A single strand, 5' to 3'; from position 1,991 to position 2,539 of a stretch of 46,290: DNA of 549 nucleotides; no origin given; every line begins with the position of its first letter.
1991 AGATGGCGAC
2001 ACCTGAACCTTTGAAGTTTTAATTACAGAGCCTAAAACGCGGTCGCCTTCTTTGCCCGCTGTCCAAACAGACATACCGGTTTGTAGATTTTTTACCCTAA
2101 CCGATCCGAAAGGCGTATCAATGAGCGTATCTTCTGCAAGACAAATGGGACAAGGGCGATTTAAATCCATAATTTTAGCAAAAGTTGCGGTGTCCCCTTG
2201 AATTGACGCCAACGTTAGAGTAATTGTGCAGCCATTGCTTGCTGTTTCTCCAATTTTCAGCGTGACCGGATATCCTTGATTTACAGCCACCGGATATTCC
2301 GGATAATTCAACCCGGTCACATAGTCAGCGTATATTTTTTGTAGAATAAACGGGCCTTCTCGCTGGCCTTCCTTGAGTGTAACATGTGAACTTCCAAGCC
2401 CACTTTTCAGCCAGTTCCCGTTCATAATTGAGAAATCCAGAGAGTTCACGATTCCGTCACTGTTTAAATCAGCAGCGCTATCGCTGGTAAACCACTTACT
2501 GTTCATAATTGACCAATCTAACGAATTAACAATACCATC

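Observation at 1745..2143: Hint (Hedgehog/intein-like) domain at the extreme C-terminus of a dockerin-bearing sugar dehydrogenase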

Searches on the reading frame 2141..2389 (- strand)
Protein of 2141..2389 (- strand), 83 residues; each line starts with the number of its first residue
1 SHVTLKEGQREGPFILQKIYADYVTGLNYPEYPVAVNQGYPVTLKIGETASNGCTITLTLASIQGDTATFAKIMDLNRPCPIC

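Call 39: predict_structure(alignment_id=A2)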
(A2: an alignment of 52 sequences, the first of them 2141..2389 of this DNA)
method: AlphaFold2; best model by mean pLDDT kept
length: 83 residues; sequences in the alignment: 52
mean_pLDDT: 91.4   pTM: 0.78
mean pLDDT of the five models: 91.4, 91.3, 89.6, 89.2, 88.4
residues with pLDDT >= 90: 59; 70-90: 21; 50-70: 3; < 50: 0
segments of 3 or more residues with pLDDT < 50: none
pLDDT, mean of each block of 10 residues (from residue 1): 96 95 95 83 97 92 97 84 64
secondary structure, 60 per line:
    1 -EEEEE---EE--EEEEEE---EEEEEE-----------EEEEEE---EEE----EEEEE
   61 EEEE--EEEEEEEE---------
elements in order: E2-6 E14-19 E23-28 E40-45 E49-51 E56-64 E67-74

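Call 40: search_protein_representatives(alignment_id=A2)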
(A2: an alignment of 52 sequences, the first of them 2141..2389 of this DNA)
Query: 52 sequences, 83 profile positions. Proteins with E-value up to 0.001 (for the whole library): 192; up to 1e-10: 148; up to 1e-30: 59. The best 150 are listed.
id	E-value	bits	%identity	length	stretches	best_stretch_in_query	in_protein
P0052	6.4e-39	147.8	-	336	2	1-83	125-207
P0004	1.5e-37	143.4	-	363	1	2-83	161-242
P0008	2.2e-37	142.9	-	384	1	2-83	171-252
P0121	3.0e-37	142.5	-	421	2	2-83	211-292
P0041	3.3e-37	142.3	-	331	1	1-83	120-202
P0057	6.6e-37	141.4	-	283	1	1-83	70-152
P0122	1.6e-36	140.1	-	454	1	2-83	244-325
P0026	1.7e-36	140.1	-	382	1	2-83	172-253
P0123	5.4e-36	138.4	-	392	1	2-83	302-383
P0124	6.0e-36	138.3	-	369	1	3-83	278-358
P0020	8.3e-36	137.9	-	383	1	2-83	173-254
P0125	8.9e-36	137.8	-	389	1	2-83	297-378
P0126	2.1e-35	136.6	-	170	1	3-83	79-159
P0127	3.8e-35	135.7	-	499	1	1-83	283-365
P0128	4.9e-35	135.4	-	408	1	2-83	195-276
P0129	1.3e-34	134.0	-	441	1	3-83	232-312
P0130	2.4e-34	133.2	-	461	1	3-83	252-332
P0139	2.9e-33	129.7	-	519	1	3-83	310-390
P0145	1.3e-32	127.6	-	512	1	2-83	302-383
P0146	3.2e-32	126.4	-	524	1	3-83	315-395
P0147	3.8e-32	126.1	-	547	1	3-83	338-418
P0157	1.4e-31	124.3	-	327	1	2-82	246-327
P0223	3.4e-15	71.8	-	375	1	2-82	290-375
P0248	4.4e-12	61.8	-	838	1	2-83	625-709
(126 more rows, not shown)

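Call 43: find_encoding_contigs(protein=P0157, flank=2000, max_places=3)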
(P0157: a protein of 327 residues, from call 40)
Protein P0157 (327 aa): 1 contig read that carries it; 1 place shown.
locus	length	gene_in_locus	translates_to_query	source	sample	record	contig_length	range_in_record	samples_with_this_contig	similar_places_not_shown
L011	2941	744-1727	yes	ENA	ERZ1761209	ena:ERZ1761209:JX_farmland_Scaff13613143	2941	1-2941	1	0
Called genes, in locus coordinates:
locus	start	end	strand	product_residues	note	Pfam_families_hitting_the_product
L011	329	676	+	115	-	-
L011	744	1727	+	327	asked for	-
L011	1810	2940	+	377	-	?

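Call 44: find_encoding_contigs(protein=P0223, flank=2000, max_places=3)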
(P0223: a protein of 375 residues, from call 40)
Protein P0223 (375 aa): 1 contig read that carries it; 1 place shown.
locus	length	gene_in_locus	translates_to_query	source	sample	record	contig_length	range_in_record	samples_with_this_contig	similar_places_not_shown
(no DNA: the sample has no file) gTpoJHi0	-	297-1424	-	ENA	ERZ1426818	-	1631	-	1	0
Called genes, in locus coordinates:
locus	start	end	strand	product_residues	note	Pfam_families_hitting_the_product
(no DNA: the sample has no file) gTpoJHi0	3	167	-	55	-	?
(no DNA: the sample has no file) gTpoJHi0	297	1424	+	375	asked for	PF01833:TIG (weak)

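Call 57: fold_search(model_id=the predicted structure, library=pdb)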
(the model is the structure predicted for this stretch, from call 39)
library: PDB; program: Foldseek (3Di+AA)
matches with E <= 10: 863; with E <= 0.001: 0
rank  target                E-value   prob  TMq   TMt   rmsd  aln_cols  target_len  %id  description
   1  8pa0_B                7.3e-02  0.47  0.25  0.27  13.2        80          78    6  cvHsp (HspB7) C131S alpha-crystallin domain - filamin C (FLNC) domain 24 complex (released 2024-10-16)
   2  7bzw_1                1.3e-01  0.28  0.25  0.21  15.6        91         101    4  Structure of Hsp21 (released 2021-04-28)
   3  3l1g                  2.1e-01  0.25  0.28  0.25  14.7        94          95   15  Human AlphaB crystallin (released 2010-05-12)
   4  2jki_S                2.2e-01  0.23  0.23  0.22  12.9        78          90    8  Complex of Hsp90 N-terminal and Sgt1 CS domain (released 2008-10-07)
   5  4fei                  3.2e-01  0.12  0.21  0.18  14.8        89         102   15  Hsp17.7 from Deinococcus radiodurans (released 2012-12-26)
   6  6du6_B                3.2e-01  0.08  0.18  0.05  12.9        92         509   12  Crystal structure of the pyruvate kinase (PK1) from the mosquito Aedes aegypti (released 2019-01-30)
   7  4yng_D                3.5e-01  0.06  0.16  0.05  11.8        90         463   16  Twinned pyruvate kinase from E. coli in the T-state (released 2015-03-25)
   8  4yng_H                3.5e-01  0.06  0.16  0.05  11.9        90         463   16  Twinned pyruvate kinase from E. coli in the T-state (released 2015-03-25)
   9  4yng_A                3.7e-01  0.06  0.16  0.05  11.8        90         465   16  Twinned pyruvate kinase from E. coli in the T-state (released 2015-03-25)
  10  2wj7_A                4.2e-01  0.21  0.27  0.27  12.7        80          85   14  human alphaB crystallin (released 2009-08-11)
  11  2klr_MODEL_1_A        4.2e-01  0.18  0.25  0.25  12.8        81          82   15  Solid-state NMR structure of the alpha-crystallin domain in alphaB-crystallin oligomers (released 2010-07-07)
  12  5zul_E                4.4e-01  0.14  0.23  0.22  13.3        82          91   11  Small heat shock protein from Mycobacterium marinum M : Form-3 (released 2019-01-30)
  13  8eq3_A                4.4e-01  0.10  0.21  0.05  11.7        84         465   17  Escherichia coli pyruvate kinase A301T (released 2023-01-18)
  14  7tmq_F                4.6e-01  0.16  0.24  0.05  13.0        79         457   11  V1 complex lacking subunit C from Saccharomyces cerevisiae, State 3 (released 2022-04-06)
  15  9bra_3                4.6e-01  0.13  0.19  0.05   9.7        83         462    8  Intact V-ATPase State 2 and synaptophysin complex in mouse brain isolated synaptic vesicles (released 2024-06-19)
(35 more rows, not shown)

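Call 67: search_protein_families(library=pfam, proteins=[P0121, P0122, P0127, P0129, P0130, P0139, P0145, P0146, P0147, P0248], max_evalue=0.001)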
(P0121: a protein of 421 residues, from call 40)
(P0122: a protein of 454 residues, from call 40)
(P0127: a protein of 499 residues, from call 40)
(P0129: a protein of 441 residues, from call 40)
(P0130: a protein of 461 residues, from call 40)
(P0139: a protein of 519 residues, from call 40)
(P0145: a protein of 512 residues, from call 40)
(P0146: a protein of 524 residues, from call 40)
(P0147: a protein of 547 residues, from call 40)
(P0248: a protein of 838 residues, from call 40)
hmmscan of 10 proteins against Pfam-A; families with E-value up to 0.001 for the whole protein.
P0121 (421 aa): 1 family
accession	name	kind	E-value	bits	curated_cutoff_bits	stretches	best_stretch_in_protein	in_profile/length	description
PF13403.11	Hint_2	-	7.3e-05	23.6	28.4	1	291-331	1-41/147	Hint domain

P0122 (454 aa): 1 family
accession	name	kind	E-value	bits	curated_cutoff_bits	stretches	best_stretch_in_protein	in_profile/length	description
PF13403.11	Hint_2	-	3.6e-09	37.6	28.4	1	324-396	1-82/147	Hint domain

P0127 (499 aa): 1 family
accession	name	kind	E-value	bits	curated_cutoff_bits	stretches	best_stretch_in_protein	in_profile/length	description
PF13403.11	Hint_2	-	2.4e-07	31.7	28.4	1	364-415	1-53/147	Hint domain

P0129 (441 aa): 1 family
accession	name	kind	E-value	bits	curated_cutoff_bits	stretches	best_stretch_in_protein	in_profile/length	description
PF13403.11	Hint_2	-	5.5e-07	30.5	28.4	1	311-383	1-82/147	Hint domain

P0130 (461 aa): 1 family
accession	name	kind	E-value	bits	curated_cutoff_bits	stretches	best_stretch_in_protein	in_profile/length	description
PF13403.11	Hint_2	-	6.4e-07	30.3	28.4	1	331-403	1-82/147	Hint domain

P0139 (519 aa): 1 family
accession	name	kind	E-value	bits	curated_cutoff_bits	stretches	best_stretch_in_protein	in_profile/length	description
PF13403.11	Hint_2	-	7.5e-05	23.6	28.4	1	389-460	1-81/147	Hint domain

P0145 (512 aa): 3 families
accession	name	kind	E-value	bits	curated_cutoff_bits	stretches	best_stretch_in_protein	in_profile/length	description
PF13403.11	Hint_2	-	4.2e-07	30.9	28.4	1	382-422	1-40/147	Hint domain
PF00127.26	Copper-bind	-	4e-06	27.6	21.2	1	213-290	13-98/99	Copper binding proteins, plastocyanin/azurin family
PF13473.12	Cupredoxin_1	-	0.0004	20.8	27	0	208-290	28-104/104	Cupredoxin-like domain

P0146 (524 aa): 3 families
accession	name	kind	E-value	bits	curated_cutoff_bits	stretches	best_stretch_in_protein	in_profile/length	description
PF13403.11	Hint_2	-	1.1e-06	29.5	28.4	1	394-466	1-82/147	Hint domain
PF00127.26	Copper-bind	-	0.00061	20.6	21.2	0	229-299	19-98/99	Copper binding proteins, plastocyanin/azurin family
PF13473.12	Cupredoxin_1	-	0.00085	19.7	27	0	218-299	28-104/104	Cupredoxin-like domain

P0147 (547 aa): 1 family
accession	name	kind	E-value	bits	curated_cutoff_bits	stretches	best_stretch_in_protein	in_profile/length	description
PF13403.11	Hint_2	-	1.4e-05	25.9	28.4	1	417-449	1-33/147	Hint domain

P0248 (838 aa): 0 families

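Call 74: fold_search(model_id=the predicted structure, library=viral)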
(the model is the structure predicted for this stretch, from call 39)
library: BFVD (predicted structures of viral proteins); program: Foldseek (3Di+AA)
matches with E <= 10: 544; with E <= 0.001: 0
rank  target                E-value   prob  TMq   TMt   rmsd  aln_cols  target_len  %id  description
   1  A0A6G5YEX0            2.4e-03  1.00  0.70  0.67   4.8        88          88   10  (no name in the UniProt tables at hand)
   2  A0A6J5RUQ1            4.4e-02  0.99  0.55  0.41  12.2        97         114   12  Carbon storage regulator [uncultured Caudovirales phage]
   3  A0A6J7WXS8            7.1e-02  1.00  0.65  0.52   4.5        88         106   14  Uncharacterized protein [uncultured Caudovirales phage]
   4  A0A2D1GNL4            7.5e-02  0.89  0.43  0.22  11.7        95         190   16  (no name in the UniProt tables at hand)
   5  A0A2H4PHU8            8.0e-02  0.98  0.49  0.50   6.3        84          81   13  (no name in the UniProt tables at hand)
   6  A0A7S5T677            1.0e-01  0.99  0.59  0.31   5.3        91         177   15  (no name in the UniProt tables at hand)
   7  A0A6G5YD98            1.4e-01  1.00  0.70  0.61   3.9        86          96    9  (no name in the UniProt tables at hand)
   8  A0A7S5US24            1.4e-01  0.99  0.63  0.57   3.2        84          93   11  (no name in the UniProt tables at hand)
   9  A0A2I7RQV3            1.5e-01  0.99  0.62  0.35   3.0        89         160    9  (no name in the UniProt tables at hand)
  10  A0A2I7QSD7            1.8e-01  0.66  0.42  0.41  12.3        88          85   17  (no name in the UniProt tables at hand)
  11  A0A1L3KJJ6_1          1.9e-01  0.13  0.21  0.03  15.7        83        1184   16  (no name in the UniProt tables at hand)
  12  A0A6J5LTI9            2.6e-01  0.28  0.28  0.16  13.6        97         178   14  IbpA Molecular chaperone (Small heat shock protein) [uncultured Caudovirales phage]
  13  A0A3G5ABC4            3.3e-01  0.30  0.28  0.07  10.3        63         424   14  Uncharacterized protein [Hyperionvirus sp.]
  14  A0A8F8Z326            3.7e-01  0.25  0.30  0.04  12.2        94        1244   17  Alphavirus-like MT domain-containing protein (Fragment) [Sisal-associated Closterovirus A]
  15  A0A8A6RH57            4.1e-01  0.44  0.38  0.05   9.9        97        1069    7  Alphavirus-like MT domain-containing protein (Fragment) [Coleopteran tombus-related virus]
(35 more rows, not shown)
